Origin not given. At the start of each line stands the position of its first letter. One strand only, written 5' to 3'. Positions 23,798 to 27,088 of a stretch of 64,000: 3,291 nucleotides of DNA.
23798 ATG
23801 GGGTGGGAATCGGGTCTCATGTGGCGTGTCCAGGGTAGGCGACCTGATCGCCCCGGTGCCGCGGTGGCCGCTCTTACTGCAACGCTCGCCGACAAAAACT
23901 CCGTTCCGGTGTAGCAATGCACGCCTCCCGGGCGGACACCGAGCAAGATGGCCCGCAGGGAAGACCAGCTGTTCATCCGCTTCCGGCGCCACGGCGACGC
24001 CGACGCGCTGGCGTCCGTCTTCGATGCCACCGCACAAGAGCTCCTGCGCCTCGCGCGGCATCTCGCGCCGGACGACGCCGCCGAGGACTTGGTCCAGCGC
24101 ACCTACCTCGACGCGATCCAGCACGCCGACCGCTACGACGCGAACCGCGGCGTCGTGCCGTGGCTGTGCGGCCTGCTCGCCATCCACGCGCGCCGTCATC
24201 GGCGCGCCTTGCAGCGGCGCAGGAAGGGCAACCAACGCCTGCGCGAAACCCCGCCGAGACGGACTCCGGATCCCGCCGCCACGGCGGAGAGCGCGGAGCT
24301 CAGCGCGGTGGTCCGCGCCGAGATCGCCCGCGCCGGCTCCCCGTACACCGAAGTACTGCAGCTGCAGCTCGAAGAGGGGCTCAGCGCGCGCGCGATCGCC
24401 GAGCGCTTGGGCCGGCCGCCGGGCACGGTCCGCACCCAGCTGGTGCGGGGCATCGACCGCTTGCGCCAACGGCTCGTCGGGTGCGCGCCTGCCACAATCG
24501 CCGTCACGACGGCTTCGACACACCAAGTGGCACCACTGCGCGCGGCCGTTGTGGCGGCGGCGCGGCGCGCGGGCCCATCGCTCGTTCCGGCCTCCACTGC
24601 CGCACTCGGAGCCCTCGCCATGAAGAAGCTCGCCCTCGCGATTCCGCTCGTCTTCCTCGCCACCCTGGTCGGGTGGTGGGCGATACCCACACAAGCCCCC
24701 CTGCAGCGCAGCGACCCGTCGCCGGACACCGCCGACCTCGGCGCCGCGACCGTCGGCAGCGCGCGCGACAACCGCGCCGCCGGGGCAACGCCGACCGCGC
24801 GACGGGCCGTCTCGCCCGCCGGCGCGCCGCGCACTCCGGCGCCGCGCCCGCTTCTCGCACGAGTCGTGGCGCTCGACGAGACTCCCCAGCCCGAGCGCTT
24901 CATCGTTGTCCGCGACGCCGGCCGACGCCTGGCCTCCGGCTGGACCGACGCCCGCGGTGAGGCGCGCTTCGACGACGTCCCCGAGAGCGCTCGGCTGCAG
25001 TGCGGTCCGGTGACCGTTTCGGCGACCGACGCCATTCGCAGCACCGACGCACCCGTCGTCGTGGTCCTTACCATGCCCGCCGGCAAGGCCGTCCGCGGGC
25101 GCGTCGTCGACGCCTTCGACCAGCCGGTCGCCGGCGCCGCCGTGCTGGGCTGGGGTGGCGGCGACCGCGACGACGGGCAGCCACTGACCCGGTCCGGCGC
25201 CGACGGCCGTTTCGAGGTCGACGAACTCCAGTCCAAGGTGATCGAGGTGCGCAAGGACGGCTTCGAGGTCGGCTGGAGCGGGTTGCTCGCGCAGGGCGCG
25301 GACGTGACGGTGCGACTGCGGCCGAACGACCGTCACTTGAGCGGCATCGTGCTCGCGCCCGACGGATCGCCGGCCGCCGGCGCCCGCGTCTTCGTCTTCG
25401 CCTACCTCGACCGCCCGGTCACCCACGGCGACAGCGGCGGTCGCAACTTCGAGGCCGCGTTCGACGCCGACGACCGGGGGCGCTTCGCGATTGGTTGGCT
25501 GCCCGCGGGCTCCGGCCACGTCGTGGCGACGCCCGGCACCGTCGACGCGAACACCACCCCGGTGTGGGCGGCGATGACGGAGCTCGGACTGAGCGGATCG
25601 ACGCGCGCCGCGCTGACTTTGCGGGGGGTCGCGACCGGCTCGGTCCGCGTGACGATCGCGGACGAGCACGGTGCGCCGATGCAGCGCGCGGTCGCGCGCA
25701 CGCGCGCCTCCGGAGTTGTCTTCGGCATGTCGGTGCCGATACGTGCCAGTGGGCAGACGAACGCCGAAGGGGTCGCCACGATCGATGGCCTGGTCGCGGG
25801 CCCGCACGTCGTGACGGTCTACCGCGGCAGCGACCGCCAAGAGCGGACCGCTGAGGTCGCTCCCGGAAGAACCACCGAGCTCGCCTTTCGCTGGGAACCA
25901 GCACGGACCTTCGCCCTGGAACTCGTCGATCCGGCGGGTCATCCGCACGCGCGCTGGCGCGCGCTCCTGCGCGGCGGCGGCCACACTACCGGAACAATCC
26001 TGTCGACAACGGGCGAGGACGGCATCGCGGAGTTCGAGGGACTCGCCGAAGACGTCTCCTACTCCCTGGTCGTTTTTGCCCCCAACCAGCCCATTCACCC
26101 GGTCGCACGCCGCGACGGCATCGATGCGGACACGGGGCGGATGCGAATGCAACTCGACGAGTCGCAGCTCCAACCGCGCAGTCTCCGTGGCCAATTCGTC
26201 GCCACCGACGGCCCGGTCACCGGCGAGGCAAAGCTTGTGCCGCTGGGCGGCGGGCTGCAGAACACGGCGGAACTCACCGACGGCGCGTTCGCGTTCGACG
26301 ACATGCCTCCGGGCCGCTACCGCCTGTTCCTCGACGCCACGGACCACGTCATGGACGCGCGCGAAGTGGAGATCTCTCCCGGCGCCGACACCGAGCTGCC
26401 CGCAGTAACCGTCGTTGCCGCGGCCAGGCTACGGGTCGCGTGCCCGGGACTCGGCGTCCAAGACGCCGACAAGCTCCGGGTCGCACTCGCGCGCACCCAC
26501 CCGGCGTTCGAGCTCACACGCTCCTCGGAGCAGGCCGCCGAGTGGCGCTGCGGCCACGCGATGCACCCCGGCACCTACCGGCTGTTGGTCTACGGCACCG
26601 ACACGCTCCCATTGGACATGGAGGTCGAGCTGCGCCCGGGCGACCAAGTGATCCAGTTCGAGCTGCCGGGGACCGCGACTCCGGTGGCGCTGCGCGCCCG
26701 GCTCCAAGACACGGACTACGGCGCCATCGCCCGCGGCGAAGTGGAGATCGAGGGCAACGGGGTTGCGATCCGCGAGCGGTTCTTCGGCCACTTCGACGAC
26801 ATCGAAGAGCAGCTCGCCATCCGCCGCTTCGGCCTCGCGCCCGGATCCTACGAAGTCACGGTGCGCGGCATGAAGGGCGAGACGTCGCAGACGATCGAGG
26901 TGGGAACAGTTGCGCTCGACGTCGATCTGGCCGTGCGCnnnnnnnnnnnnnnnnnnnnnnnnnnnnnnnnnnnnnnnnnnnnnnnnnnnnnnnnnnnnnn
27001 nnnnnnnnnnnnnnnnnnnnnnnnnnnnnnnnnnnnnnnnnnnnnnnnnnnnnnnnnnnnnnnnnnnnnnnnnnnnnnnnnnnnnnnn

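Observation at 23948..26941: ECF sigma factor fused in-frame to a transmembrane helix and about 770 aa of extracytoplasmic Ig-like / CarboxypepD_reg-like repeats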

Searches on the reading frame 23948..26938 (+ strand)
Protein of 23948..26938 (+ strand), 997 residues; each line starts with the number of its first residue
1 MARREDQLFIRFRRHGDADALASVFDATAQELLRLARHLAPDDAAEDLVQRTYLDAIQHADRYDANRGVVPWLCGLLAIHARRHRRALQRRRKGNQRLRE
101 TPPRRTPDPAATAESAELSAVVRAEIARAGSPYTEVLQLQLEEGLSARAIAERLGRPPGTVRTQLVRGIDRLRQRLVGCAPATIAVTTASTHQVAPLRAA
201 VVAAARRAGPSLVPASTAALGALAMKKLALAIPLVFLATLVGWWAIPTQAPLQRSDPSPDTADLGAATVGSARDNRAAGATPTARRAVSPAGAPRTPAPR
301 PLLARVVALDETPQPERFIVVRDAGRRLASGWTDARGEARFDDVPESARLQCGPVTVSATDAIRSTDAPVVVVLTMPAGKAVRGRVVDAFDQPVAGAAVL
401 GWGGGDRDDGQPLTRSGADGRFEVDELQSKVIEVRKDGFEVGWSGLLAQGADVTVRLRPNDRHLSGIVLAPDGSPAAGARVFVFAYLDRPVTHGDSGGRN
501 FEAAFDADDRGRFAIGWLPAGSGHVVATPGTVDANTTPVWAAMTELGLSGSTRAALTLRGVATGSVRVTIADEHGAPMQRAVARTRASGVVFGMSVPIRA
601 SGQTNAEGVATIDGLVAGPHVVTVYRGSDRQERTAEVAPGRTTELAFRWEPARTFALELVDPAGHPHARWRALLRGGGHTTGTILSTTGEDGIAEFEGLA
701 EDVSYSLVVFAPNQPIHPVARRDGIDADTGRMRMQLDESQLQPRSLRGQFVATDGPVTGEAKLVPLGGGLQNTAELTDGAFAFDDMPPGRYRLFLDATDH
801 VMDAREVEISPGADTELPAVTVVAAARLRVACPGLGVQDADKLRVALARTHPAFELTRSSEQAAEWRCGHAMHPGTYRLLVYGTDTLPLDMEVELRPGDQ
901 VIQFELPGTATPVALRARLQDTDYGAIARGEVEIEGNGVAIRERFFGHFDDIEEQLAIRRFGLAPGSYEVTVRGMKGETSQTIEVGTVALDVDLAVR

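Call 3: search_protein_families(library=pfam, proteins=[window:23948-26938:+], max_evalue=1)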
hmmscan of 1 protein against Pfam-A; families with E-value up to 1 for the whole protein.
window:23948-26938:+ (997 aa): 15 families
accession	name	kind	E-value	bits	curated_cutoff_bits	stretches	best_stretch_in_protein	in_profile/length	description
PF13620.12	CarboxypepD_reg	-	7.8e-22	77.9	32.3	4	565-648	1-80/82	Carboxypeptidase regulatory-like domain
PF14686.12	fn3_3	-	2.2e-07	31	24.4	1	767-816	15-74/75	Polysaccharide lyase family 4, domain II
PF04542.20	Sigma70_r2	-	3.8e-07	30.3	24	1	26-90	3-70/71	Sigma-70 region 2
PF08281.18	Sigma70_r4_2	-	3.2e-06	27.1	25.7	1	135-172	17-54/54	Sigma-70, region 4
PF11974.14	bMG3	-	7e-05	23.2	34.9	1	320-365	35-77/103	Bacterial alpha-2-macroglobulin MG3 domain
PF13936.12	HTH_38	-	9.6e-05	22.5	27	1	141-165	17-41/44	Helix-turn-helix domain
PF04545.22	Sigma70_r4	-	0.00012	21.9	24.1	1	135-174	11-50/50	Sigma-70, region 4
PF09430.16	EMC7_beta-sandw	-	0.00027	21.6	26.6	1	777-828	27-78/122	ER membrane protein complex subunit 7, beta-sandwich domain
PF24107.1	DUF7382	-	0.00027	21.2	27.4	1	377-424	17-64/65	Domain of unknown function (DUF7382)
PF13384.12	HTH_23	-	0.0044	17.2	24.6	1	140-162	13-35/50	Homeodomain-like domain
PF13412.12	HTH_24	-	0.031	14.3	21.9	1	139-164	12-37/48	Winged helix-turn-helix DNA-binding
PF02369.22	Big_1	-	0.044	14.3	34.9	0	560-626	15-80/93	Bacterial Ig-like domain (group 1)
PF07495.19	Y_Y_Y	-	0.17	12.2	26.6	0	874-885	37-48/65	Y_Y_Y domain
PF23623.1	GBD_IRG7_N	-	0.32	11.6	27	0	962-985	68-91/95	IRG7 N-terminal galactose binding domain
PF07638.17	Sigma70_ECF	-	0.5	10.7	21.1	0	14-163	12-170/185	ECF sigma factor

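Call 4: search_protein_families(library=ncbifam, proteins=[window:23948-26938:+], max_evalue=1)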
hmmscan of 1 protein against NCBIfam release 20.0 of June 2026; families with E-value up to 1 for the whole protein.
window:23948-26938:+ (997 aa): 65 families (the best 25 are shown)
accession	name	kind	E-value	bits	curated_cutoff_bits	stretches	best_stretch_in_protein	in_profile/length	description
TIGR02983.1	SigE-fam_strep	subfamily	9.2e-17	61.4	141.55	1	16-176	3-158/162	SigE family RNA polymerase sigma factor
NF009172.0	PRK12519.1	subfamily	2.6e-16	59.7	222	1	4-177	14-190/194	RNA polymerase sigma factor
TIGR02937.1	sigma70-ECF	superfamily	3.9e-16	59.1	42.9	1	20-176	2-165/165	sigma-70 family RNA polymerase sigma factor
NF008888.0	PRK11922.1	equivalog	5.3e-15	55.7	204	1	3-176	14-196/231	RNA polymerase sigma factor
TIGR02989.1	Sig-70_gvs1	subfamily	8.4e-15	55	124.55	1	21-179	3-157/158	RNA polymerase sigma-70 factor, Rhodopirellula/Verrucomicrobium family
NF007227.0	PRK09645.1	subfamily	2.2e-13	50.5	202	1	15-177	9-171/177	sigma-70 family RNA polymerase sigma factor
NF007223.0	PRK09641.1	equivalog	1.4e-12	47.8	209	1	11-176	10-184/187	RNA polymerase sigma factor SigW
NF007228.0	PRK09646.1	subfamily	5.2e-12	45.8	226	1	13-176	24-190/194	ECF RNA polymerase sigma factor SigK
NF009166.1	PRK12513.1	equivalog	2.2e-11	43.8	206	1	5-177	9-187/193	RNA polymerase sigma factor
TIGR02984.1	Sig-70_plancto1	subfamily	2.2e-11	43.7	183.75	1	14-176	2-188/189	RNA polymerase sigma-70 factor, Planctomycetaceae-specific subfamily 1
TIGR02948.1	SigW_bacill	equivalog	4e-11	43.3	243.1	1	10-176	9-184/187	RNA polymerase sigma factor SigW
TIGR02985.1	Sig70_bacteroi1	subfamily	5.2e-11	43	126.4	1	23-176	5-162/162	RNA polymerase sigma-70 factor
NF009195.0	PRK12543.1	subfamily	1.5e-10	40.9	197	1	8-175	9-177/192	RNA polymerase sigma factor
NF009170.0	PRK12517.1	subfamily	2.3e-10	40.2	197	1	25-176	29-176/188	RNA polymerase sigma factor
NF009168.0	PRK12515.1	subfamily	9.8e-10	38.2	236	1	6-175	9-178/189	RNA polymerase sigma factor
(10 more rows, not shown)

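Call 5: find_homologous_proteins(query=window:23948-26938:+, max_evalue=0.001)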
Query window:23948-26938:+ (997 aa): 59 proteins with E <= 0.001 among 8000 candidates.
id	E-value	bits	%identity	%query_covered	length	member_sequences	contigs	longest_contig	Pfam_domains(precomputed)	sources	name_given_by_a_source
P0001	0.0e+0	2193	100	100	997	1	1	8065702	PF14686.13,PF04542.21,PF13620.13,PF08281.19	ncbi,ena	-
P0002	1.2e-211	724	44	100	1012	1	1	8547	PF02369.23,PF04542.21,PF13620.13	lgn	-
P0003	4.7e-84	301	28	61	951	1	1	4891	PF10670.16,PF04545.23,PF04542.21,PF00775.28,PF13620.13,PF08281.19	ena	-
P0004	5.5e-48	182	44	23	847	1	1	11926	PF10670.16,PF14686.13,PF04542.21,PF13620.13,PF08281.19,PF22904.4,PF24107.2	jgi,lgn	-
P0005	1.5e-47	180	39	22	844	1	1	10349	PF14686.13,PF04542.21,PF13620.13,PF08281.19,PF22904.4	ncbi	ncbi:MAG TPA: sigma-70 family RNA polymerase sigma factor [Planctomycetota bacterium]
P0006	4.6e-47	179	29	79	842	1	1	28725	PF10670.16,PF13715.13,PF02369.23,PF17802.8,PF04545.23,PF04542.21,PF13620.13,PF08281.19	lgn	-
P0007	7.8e-47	178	30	88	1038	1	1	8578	PF10670.16,PF13715.13,PF02369.23,PF04542.21,PF00775.28,PF13620.13,PF08281.19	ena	-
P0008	8.6e-47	178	34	48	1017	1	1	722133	PF13715.13,PF04545.23,PF04542.21,PF13620.13,PF08281.19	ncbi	ncbi:MAG: sigma-70 family RNA polymerase sigma factor [Planctomycetota bacterium]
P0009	2.9e-44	170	44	26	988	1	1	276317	PF13715.13,PF02369.23,PF14686.13,PF20598.5,PF15976.12,PF04542.21,PF00775.28,PF13620.13,PF08281.19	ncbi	-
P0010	4.9e-44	169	28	81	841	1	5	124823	PF13715.13,PF14686.13,PF04542.21,PF13620.13,PF08281.19,PF22904.4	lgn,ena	-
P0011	7.1e-44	168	52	17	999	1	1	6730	PF13715.13,PF25020.2,PF02369.23,PF17802.8,PF04545.23,PF04542.21,PF00775.28,PF13620.13,PF08281.19,PF09430.17,PF17210.10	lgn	-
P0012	1.2e-43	168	31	82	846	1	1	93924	PF10670.16,PF13715.13,PF02369.23,PF04542.21,PF13620.13,PF08281.19,PF17210.10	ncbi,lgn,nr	ncbi:MAG: sigma-70 family RNA polymerase sigma factor [Planctomycetes bacterium]|nr:sigma-70 family 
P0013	1.7e-43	167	43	24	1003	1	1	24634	PF13715.13,PF02369.23,PF07210.19,PF15976.12,PF04545.23,PF04542.21,PF13620.13,PF08281.19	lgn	-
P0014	2.4e-43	167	30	79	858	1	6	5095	PF10670.16,PF13715.13,PF02369.23,PF04545.23,PF04542.21,PF13620.13,PF08281.19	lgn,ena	-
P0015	2.6e-42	163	45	16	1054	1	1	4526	PF13715.13,PF14686.13,PF04545.23,PF04542.21,PF13620.13,PF08281.19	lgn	-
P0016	3.0e-42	163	28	81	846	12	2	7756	PF10670.16,PF13715.13,PF04545.23,PF04542.21,PF13620.13,PF08281.19,PF22904.4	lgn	-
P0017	2.6e-40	157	28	82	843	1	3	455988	PF10670.16,PF13715.13,PF02369.23,PF04545.23,PF04542.21,PF13620.13,PF08281.19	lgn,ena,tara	tara:strand:+ start:13132 stop:15663 length:2532 start_codon:yes stop_codon:yes gene_type:complete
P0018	3.1e-40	156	31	76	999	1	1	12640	PF13715.13,PF25020.2,PF02369.23,PF04545.23,PF04542.21,PF00775.28,PF13620.13,PF08281.19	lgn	-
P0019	3.6e-40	156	30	88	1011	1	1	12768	PF13715.13,PF17789.8,PF25020.2,PF02369.23,PF20598.5,PF15976.12,PF04542.21,PF00775.28,PF13620.13,PF08281.19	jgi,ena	-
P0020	6.2e-40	155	44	17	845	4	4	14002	PF13715.13,PF02369.23,PF04545.23,PF04542.21,PF13620.13,PF08281.19,PF17210.10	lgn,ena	-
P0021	9.4e-39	151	34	53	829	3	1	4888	PF02369.23,PF04542.21,PF13620.13,PF08281.19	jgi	jgi:RNA polymerase sigma-70 factor (ECF subfamily)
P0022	4.4e-38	149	33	49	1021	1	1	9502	PF13715.13,PF17789.8,PF14686.13,PF04542.21,PF13620.13,PF08281.19,PF22904.4,PF17210.10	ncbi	-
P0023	8.8e-38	148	47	17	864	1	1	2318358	PF10670.16,PF04545.23,PF04542.21,PF13620.13,PF08281.19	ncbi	ncbi:MAG: sigma-70 family RNA polymerase sigma factor [Planctomycetota bacterium]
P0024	9.2e-38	148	31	58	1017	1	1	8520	PF13715.13,PF04542.21,PF13620.13,PF08281.19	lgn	-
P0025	5.0e-37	146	34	48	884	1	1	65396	PF13715.13,PF02369.23,PF20598.5,PF04542.21,PF13620.13,PF08281.19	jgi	-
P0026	7.9e-37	145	47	17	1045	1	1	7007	PF04542.21,PF00775.28,PF13620.13,PF08281.19,PF22904.4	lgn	-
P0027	8.5e-37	145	28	79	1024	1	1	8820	PF04542.21,PF13620.13,PF08281.19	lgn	-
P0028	1.8e-36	144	36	45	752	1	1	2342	PF02369.23,PF04545.23,PF04542.21,PF13620.13,PF08281.19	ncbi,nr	ncbi:MAG: sigma-70 family RNA polymerase sigma factor, partial [Planctomycetes bacterium]|nr:sigma-7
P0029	3.7e-36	143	31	52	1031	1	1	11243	PF13715.13,PF02369.23,PF04545.23,PF04542.21,PF13620.13,PF08281.19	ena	-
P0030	5.3e-36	142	50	17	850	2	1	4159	PF04542.21,PF13620.13,PF08281.19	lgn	-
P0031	9.7e-36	141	29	90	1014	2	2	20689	PF13715.13,PF04545.23,PF04542.21,PF13620.13,PF08281.19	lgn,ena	-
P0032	3.2e-35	140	27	30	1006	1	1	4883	PF10670.16,PF13715.13,PF02369.23,PF17802.8,PF04545.23,PF04542.21,PF13620.13,PF08281.19,PF09430.17,PF22904.4,PF17210.10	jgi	jgi:RNA polymerase sigma-70 factor (ECF subfamily)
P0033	5.4e-35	139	45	19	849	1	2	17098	PF04542.21,PF08281.19,PF00432.28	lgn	-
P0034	8.6e-34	135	30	70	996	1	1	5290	PF10670.16,PF13715.13,PF22902.3,PF02369.23,PF15976.12,PF04542.21,PF13620.13,PF08281.19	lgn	-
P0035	1.3e-33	134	32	63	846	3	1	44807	PF13715.13,PF02369.23,PF04545.23,PF04542.21,PF13620.13,PF08281.19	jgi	jgi:RNA polymerase sigma-70 factor (ECF subfamily)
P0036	2.7e-33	133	30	83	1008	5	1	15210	PF13715.13,PF02369.23,PF04542.21,PF13620.13,PF08281.19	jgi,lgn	jgi:RNA polymerase sigma-70 factor (ECF subfamily)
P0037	2.6e-32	130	29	88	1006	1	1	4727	PF02369.23,PF04542.21,PF13620.13,PF08281.19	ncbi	ncbi:MAG: sigma-70 family RNA polymerase sigma factor [Planctomycetota bacterium]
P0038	2.1e-30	124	27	80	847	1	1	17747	PF13715.13,PF04545.23,PF04542.21,PF13620.13,PF08281.19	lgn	-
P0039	4.0e-30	123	44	19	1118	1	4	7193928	PF13715.13,PF04542.21,PF13620.13,PF08281.19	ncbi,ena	-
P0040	1.4e-29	121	33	58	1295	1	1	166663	PF04545.23,PF04542.21,PF13620.13,PF08281.19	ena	-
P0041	3.9e-29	120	38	22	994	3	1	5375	PF10670.16,PF02369.23,PF04542.21,PF13620.13,PF08281.19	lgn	-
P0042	2.3e-28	117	31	40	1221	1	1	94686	PF10670.16,PF13715.13,PF02369.23,PF04542.21,PF13620.13,PF08281.19,PF22904.4,PF17210.10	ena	-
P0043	2.6e-25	107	38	25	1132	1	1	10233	PF10670.16,PF04542.21,PF00775.28,PF13620.13,PF08281.19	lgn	-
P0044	1.2e-23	101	46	5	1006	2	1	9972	PF10670.16,PF02369.23,PF04542.21,PF00775.28,PF13620.13,PF08281.19,PF24107.2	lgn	-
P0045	4.5e-23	99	43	17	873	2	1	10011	PF02369.23,PF04542.21,PF13620.13,PF08281.19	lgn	-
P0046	1.2e-21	95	43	20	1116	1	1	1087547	PF04545.23,PF04542.21,PF13620.13,PF08281.19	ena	-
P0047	8.5e-18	82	42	17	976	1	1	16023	PF10670.16,PF13715.13,PF17789.8,PF02369.23,PF04545.23,PF04542.21,PF13620.13,PF08281.19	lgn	-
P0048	4.5e-17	80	40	20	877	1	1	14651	PF04542.21,PF13620.13,PF24107.2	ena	-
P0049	5.7e-17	79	35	6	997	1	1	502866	PF13715.13,PF04542.21,PF13620.13,PF08281.19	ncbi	ncbi:MAG: sigma-70 family RNA polymerase sigma factor [Planctomycetota bacterium]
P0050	3.5e-13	67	26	78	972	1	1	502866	PF10670.16,PF13715.13,PF25020.2,PF02369.23,PF07210.19,PF20598.5,PF04545.23,PF04542.21,PF13620.13,PF08281.19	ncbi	ncbi:MAG: sigma-70 family RNA polymerase sigma factor [Planctomycetota bacterium]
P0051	7.6e-9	52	34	14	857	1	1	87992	PF13715.13,PF25020.2,PF02369.23,PF20598.5,PF15976.12,PF04542.21,PF00775.28,PF13620.13,PF08281.19,PF22904.4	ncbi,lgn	-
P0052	2.0e-7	48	31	14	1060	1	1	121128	PF10670.16,PF13715.13,PF17789.8,PF11974.15,PF20598.5,PF15976.12,PF04545.23,PF04542.21,PF00775.28,PF13620.13,PF08281.19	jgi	jgi:RNA polymerase sigma factor (sigma-70 family)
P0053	4.9e-6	43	35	20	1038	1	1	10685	PF10670.16,PF04545.23,PF04542.21,PF13620.13,PF08281.19,PF22904.4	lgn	-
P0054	5.2e-6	43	37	12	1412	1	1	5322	PF12866.14,PF17802.8,PF00775.28,PF13620.13,PF08281.19,PF17210.10,PF10670.16,PF13715.13,PF25020.2,PF02369.23,PF14686.13,PF15976.12,PF09430.17,PF22904.4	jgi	jgi:RNA polymerase sigma factor (sigma-70 family)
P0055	5.5e-6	43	34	11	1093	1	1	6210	PF13715.13,PF25020.2,PF02369.23,PF20598.5,PF04545.23,PF04542.21,PF13620.13,PF08281.19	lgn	-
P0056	7.8e-6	42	33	13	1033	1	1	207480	PF10670.16,PF04542.21,PF13620.13,PF08281.19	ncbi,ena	-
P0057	1.7e-5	41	28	17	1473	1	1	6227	PF13715.13,PF25020.2,PF11974.15,PF07210.19,PF20598.5,PF15976.12,PF04545.23,PF04542.21,PF00775.28,PF13620.13,PF08281.19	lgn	-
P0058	6.5e-5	39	37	14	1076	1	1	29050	PF13715.13,PF17789.8,PF15976.12,PF04545.23,PF04542.21,PF13620.13,PF08281.19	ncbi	-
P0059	2.4e-4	37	31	21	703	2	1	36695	PF13715.13,PF15976.12,PF04545.23,PF04542.21,PF13620.13,PF08281.19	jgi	-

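Call 25: find_encoding_contigs(protein=P0001, flank=10000, max_places=3)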
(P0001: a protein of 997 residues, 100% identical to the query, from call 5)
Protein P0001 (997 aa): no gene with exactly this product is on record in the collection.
